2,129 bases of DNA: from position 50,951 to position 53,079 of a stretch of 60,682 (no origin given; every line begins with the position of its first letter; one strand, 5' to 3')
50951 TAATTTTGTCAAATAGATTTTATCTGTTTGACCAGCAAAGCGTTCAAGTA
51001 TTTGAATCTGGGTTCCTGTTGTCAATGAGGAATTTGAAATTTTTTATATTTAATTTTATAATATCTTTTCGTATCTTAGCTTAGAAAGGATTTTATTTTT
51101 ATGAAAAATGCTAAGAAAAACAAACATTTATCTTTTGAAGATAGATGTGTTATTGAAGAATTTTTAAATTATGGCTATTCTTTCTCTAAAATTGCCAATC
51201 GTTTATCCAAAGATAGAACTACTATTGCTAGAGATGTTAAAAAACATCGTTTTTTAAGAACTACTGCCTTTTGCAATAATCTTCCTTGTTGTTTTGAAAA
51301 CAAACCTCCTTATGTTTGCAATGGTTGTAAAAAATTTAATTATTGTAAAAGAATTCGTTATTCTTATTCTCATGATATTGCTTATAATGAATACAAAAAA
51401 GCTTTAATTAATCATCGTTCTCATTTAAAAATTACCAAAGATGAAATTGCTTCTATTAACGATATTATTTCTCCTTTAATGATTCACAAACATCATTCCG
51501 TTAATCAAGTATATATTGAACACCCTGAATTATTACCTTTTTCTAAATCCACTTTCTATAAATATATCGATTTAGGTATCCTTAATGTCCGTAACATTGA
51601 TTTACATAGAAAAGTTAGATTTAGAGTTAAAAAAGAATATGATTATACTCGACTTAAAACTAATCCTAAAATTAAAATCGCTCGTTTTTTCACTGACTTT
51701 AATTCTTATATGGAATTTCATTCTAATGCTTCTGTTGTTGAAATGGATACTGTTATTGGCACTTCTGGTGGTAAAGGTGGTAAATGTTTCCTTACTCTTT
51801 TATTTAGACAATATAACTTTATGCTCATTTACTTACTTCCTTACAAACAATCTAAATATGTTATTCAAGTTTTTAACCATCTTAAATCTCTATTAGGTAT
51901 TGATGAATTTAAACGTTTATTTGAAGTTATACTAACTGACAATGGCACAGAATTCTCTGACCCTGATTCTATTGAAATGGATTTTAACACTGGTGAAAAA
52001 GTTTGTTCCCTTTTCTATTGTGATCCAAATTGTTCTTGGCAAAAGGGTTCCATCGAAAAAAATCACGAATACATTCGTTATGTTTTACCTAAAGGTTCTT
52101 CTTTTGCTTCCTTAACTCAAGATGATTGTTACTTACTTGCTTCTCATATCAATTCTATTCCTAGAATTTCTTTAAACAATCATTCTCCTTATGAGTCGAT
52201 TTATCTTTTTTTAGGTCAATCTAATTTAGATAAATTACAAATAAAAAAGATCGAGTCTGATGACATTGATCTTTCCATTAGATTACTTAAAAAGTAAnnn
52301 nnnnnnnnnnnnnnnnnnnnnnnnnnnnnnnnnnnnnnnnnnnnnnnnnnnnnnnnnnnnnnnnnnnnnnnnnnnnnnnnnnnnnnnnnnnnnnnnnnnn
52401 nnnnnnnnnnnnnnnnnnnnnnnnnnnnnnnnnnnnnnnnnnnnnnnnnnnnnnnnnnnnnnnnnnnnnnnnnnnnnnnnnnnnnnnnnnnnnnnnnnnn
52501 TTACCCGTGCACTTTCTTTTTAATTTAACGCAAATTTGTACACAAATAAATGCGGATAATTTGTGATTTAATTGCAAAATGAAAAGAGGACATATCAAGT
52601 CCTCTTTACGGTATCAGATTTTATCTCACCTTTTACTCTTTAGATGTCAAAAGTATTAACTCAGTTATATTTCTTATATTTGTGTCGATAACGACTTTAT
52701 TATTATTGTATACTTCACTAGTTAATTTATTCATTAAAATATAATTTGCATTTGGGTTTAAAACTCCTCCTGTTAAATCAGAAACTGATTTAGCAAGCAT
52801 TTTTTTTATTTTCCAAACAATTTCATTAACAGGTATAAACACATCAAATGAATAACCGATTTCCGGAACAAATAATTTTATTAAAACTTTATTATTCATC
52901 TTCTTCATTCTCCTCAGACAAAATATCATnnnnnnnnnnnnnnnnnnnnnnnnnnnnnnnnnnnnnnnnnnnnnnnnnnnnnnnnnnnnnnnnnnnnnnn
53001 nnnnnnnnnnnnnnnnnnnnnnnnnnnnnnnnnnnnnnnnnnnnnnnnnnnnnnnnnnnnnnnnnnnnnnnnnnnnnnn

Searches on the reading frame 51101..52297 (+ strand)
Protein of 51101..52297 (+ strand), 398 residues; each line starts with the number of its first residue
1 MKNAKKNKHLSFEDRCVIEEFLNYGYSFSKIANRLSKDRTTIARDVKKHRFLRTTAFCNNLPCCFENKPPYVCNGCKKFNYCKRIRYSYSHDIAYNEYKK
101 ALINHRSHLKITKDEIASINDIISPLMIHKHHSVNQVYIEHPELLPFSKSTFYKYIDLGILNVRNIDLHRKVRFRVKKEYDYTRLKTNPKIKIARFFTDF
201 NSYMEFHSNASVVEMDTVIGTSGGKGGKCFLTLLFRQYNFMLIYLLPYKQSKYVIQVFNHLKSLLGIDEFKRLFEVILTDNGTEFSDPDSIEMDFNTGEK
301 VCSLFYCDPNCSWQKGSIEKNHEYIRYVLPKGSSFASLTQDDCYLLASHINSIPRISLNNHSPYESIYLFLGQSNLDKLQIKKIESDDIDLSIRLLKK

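Call 8: search_protein_families(library=pfam, proteins=[window:51101-52297:+], max_evalue=0.01)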
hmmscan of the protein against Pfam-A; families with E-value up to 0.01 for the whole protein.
window:51101-52297:+ (398 aa): 2 families
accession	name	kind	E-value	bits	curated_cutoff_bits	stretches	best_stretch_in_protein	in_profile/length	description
PF13936.12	HTH_38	-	1.4e-11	44.4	27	1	6-49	1-44/44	Helix-turn-helix domain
PF07851.19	TMEM120A-B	-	0.0078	16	29.8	0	96-194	40-135/324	TMEM120A/B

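Call 39: search_protein_families(library=ncbifam, proteins=[window:51101-52297:+], max_evalue=0.01)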
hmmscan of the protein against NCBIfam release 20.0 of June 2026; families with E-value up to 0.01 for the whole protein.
window:51101-52297:+ (398 aa): 2 families
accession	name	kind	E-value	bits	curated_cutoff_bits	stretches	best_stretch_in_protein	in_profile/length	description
NF033563.0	transpos_IS30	equivalog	2.9e-30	105.9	80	1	87-355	14-266/267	IS30 family transposase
NF033577.2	transpos_IS481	equivalog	0.00013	21.6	224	1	175-365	122-282/284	IS481 family transposase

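Call 78: find_encoding_contigs(protein=window:51101-52297:+, flank=10000, max_places=10)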
Protein window:51101-52297:+ (398 aa): 2 contigs read that carry it; 2 places shown.
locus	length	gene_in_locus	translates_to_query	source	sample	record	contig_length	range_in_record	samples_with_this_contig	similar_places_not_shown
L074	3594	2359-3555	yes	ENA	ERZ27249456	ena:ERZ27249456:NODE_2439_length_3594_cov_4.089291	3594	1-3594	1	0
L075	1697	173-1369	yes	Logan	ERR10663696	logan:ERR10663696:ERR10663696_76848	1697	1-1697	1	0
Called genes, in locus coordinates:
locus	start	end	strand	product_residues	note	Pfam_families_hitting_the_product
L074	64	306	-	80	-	-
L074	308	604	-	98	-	-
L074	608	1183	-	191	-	-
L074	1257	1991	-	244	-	-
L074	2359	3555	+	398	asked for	PF13936:HTH_38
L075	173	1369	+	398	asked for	PF13936:HTH_38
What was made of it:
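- Tried and rejected: It returned only the known contig and the IS assembled on its own (call 78).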

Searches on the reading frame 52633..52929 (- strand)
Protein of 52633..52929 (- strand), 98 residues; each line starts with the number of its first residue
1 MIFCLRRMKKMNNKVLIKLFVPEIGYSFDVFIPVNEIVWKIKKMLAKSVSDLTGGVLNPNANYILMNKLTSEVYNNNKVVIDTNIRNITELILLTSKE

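Call 8: search_protein_families(library=pfam, proteins=[window:52633-52929:-], max_evalue=0.01)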
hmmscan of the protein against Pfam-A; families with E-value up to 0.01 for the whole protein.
window:52633-52929:- (98 aa): 0 families

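Call 26: find_encoding_contigs(protein=window:52633-52899:-, flank=1500, max_places=10)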
Protein window:52633-52899:- (88 aa): 7 contigs read that carry it; 7 places shown.
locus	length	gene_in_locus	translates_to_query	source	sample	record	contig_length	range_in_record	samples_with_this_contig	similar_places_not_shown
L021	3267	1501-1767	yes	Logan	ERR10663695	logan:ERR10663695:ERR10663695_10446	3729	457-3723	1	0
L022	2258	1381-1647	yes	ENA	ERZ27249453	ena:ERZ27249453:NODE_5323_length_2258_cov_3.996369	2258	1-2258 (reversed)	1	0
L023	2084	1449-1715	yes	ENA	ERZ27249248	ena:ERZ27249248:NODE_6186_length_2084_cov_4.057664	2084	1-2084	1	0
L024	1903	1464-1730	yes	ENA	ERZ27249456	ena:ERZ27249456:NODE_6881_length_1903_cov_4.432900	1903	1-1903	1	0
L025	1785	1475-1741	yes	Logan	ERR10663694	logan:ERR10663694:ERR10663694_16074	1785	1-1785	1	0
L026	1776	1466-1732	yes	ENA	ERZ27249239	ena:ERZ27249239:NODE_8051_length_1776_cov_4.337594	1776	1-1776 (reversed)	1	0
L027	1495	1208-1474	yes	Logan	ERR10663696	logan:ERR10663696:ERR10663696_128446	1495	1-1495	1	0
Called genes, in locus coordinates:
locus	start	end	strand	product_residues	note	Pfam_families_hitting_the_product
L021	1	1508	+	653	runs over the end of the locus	?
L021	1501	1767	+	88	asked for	-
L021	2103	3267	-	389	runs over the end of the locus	?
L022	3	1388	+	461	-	?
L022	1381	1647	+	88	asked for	-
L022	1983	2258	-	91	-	?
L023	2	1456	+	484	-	?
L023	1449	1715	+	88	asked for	-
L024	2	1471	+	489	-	?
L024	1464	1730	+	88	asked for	-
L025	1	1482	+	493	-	?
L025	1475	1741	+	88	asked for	-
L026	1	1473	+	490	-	?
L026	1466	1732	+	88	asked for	-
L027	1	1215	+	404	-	?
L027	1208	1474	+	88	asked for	-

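Call 39: search_protein_families(library=ncbifam, proteins=[window:52633-52899:-], max_evalue=0.01)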
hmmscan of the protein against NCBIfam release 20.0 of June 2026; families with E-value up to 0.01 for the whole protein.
window:52633-52899:- (88 aa): 0 families

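Call 81: search_protein_families(library=pfam, proteins=[window:52633-52899:-], max_evalue=1)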
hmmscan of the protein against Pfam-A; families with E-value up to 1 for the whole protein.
window:52633-52899:- (88 aa): 0 families
